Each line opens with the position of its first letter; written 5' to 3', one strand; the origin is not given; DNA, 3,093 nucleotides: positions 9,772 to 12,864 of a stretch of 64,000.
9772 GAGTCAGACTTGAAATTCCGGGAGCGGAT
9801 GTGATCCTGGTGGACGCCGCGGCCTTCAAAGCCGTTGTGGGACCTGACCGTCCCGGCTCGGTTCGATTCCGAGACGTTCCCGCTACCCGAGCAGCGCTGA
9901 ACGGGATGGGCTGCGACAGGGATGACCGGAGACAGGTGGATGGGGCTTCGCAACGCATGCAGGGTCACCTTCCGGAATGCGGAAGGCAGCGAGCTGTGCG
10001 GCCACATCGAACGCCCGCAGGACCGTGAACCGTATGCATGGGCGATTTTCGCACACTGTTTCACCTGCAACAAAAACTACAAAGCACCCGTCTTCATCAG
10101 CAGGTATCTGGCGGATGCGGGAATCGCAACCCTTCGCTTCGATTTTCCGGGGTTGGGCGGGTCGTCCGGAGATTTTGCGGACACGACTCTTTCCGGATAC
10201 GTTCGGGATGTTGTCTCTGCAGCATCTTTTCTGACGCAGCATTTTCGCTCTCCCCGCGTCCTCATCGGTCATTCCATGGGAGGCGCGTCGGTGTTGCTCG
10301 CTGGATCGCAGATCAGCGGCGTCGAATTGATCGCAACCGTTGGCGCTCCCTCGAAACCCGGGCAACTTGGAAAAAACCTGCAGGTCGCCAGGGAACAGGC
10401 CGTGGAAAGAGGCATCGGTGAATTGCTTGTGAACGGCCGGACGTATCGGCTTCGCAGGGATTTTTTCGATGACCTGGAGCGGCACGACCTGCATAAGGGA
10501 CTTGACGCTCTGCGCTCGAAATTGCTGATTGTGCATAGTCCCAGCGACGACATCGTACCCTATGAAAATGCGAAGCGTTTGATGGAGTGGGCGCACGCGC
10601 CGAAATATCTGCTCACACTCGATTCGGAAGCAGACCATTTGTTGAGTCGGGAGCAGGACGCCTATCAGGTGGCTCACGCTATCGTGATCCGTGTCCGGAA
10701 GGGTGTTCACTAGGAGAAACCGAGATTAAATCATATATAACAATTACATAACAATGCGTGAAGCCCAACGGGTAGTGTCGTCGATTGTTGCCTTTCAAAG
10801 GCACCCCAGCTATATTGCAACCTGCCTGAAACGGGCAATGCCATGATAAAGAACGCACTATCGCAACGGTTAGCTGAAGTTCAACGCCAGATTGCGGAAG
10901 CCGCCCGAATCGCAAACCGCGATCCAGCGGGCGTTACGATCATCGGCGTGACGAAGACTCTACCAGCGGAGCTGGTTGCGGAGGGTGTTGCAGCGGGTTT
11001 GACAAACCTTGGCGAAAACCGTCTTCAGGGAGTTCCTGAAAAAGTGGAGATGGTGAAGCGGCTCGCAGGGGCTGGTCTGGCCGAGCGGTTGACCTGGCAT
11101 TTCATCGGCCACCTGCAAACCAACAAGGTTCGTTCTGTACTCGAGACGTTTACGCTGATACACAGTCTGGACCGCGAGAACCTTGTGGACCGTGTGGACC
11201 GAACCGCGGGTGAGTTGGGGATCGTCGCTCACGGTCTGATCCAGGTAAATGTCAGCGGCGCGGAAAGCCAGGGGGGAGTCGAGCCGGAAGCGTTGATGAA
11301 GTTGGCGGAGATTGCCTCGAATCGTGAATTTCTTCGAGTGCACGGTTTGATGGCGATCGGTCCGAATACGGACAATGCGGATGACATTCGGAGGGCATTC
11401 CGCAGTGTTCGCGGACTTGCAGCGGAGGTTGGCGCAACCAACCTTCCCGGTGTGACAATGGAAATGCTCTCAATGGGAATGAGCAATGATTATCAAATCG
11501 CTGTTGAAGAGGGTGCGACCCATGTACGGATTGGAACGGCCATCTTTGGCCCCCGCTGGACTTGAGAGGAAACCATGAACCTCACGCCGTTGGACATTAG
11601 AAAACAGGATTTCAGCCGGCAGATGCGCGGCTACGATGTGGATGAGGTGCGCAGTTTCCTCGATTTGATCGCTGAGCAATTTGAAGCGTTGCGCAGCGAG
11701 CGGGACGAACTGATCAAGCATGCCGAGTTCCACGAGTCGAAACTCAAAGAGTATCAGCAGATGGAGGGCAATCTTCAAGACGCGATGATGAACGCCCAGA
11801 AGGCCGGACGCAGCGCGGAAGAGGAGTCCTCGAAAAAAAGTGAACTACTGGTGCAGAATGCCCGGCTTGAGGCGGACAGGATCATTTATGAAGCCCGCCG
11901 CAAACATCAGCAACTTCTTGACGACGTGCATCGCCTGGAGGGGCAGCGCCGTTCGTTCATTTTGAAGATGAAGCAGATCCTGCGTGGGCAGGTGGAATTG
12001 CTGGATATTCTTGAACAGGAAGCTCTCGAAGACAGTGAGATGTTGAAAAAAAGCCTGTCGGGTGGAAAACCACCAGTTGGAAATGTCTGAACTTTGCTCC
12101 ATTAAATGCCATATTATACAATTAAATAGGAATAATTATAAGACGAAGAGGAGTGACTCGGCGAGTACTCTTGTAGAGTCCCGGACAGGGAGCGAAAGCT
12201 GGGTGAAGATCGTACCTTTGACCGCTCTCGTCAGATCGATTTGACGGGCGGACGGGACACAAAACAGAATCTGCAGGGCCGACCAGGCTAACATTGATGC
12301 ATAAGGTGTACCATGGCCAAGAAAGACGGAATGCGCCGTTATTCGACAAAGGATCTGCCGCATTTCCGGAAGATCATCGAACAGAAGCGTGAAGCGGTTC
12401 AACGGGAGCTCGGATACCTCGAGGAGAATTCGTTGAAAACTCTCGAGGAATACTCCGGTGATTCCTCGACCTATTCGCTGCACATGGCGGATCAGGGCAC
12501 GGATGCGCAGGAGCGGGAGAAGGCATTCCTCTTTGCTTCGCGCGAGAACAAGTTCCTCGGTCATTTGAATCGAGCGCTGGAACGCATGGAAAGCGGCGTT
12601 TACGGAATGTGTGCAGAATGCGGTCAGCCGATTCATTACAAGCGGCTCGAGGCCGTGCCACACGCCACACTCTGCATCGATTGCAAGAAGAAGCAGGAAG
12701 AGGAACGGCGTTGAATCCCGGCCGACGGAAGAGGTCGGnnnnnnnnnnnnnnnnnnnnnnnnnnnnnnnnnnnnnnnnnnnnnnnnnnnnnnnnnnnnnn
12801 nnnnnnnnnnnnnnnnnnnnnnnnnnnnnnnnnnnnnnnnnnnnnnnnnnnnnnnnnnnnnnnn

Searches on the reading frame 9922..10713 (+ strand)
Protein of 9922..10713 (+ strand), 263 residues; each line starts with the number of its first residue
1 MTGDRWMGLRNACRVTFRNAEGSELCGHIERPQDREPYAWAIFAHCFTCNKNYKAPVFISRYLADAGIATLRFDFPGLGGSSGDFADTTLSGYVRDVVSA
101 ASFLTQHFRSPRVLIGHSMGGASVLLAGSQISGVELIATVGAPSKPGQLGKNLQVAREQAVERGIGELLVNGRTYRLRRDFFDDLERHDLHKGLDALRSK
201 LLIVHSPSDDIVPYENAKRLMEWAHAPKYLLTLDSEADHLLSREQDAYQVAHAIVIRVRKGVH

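Call 7: search_protein_families(library=ncbifam, proteins=[window:9922-10713:+])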
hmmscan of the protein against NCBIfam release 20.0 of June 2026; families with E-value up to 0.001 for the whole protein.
window:9922-10713:+ (263 aa): 6 families
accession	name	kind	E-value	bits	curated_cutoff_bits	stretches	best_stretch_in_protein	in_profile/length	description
NF047920.1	lactonase_UilS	equivalog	1.7e-09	37.8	400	1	22-137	8-125/285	UilS family quorum-quenching N-acyl-homoserine lactonase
TIGR03101.1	hydr2_PEP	hypoth_equivalog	1.7e-08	34.3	202.75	1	16-125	3-114/266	hydrolase 2, exosortase A system-associated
NF011457.0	PRK14875.1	equivalog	4.5e-07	29.2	307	1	43-141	137-233/372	acetoin dehydrogenase dihydrolipoyllysine-residue acetyltransferase subunit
TIGR03100.1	hydr1_PEP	hypoth_equivalog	9.9e-07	28.3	168.45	1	53-107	43-95/274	hydrolase 1, exosortase A system-associated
NF058544.1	IVPilMotSglTMyx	equivalog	0.00012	21.9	300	1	64-128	60-122/210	type IV pili motility protein SglT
NF051488.1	bifunc_PcaDC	exception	0.00074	18.7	390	0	69-123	40-91/375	bifunctional 3-oxoadipate enol-lactonase/4-carboxymuconolactone decarboxylase PcaDC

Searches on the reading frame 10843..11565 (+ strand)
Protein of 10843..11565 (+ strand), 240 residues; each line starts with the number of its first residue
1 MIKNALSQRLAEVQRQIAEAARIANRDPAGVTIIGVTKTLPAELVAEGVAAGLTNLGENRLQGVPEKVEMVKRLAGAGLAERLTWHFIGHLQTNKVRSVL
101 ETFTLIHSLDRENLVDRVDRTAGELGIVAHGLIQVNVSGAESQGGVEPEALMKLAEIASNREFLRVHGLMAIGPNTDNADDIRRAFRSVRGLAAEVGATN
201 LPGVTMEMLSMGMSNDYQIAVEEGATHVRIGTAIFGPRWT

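Call 7: search_protein_families(library=ncbifam, proteins=[window:10843-11565:+])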
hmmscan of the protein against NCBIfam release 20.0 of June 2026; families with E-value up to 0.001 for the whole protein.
window:10843-11565:+ (240 aa): 1 family
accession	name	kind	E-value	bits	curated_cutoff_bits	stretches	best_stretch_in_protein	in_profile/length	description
TIGR00044.1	TIGR00044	hypoth_equivalog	1.6e-50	171.8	106.25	1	7-238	5-229/229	YggS family pyridoxal phosphate-dependent enzyme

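Call 28: find_encoding_contigs(protein=window:10843-11565:+, flank=10000, max_places=6)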
Protein window:10843-11565:+ (240 aa): no gene with exactly this product is on record in the collection.

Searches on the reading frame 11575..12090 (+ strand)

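Call 7: search_protein_families(library=ncbifam, proteins=[window:11575-12090:+])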
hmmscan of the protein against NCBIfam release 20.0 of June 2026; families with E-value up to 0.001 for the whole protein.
window:11575-12090:+ (171 aa): 4 families
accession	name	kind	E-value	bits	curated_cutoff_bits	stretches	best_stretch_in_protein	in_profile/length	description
TIGR03544.1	DivI1A_domain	domain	4.1e-13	48.7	22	1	3-35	1-33/34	DivIVA domain-containing protein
NF050102.1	DivIVA_Wag31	equivalog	1e-11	45.2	260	1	1-85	1-88/256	DivIVA-like cell division protein Wag31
NF010725.0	PRK14127.1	equivalog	3.3e-10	40.4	91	1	2-82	7-82/111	cell division regulator GpsB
NF045995.1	MAG0865_DivIVA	hypoth_equivalog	2e-08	34.2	55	1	8-59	8-59/69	MAG0865 family DivIVA-related protein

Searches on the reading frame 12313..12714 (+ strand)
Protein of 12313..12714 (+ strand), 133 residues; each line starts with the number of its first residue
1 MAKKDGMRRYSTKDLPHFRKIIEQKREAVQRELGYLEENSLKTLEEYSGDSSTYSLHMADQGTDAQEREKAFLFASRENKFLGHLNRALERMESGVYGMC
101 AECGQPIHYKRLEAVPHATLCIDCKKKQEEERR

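Call 35: search_protein_families(library=pfam, max_evalue=0.00001, proteins=[window:12313-12714:+])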
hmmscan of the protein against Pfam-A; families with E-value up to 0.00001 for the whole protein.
window:12313-12714:+ (133 aa): 1 family
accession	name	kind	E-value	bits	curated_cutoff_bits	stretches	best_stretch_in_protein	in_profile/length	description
PF01258.23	zf-dskA_traR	-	9.5e-13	48.4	24.9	1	97-129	3-35/36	Prokaryotic dksA/traR C4-type zinc finger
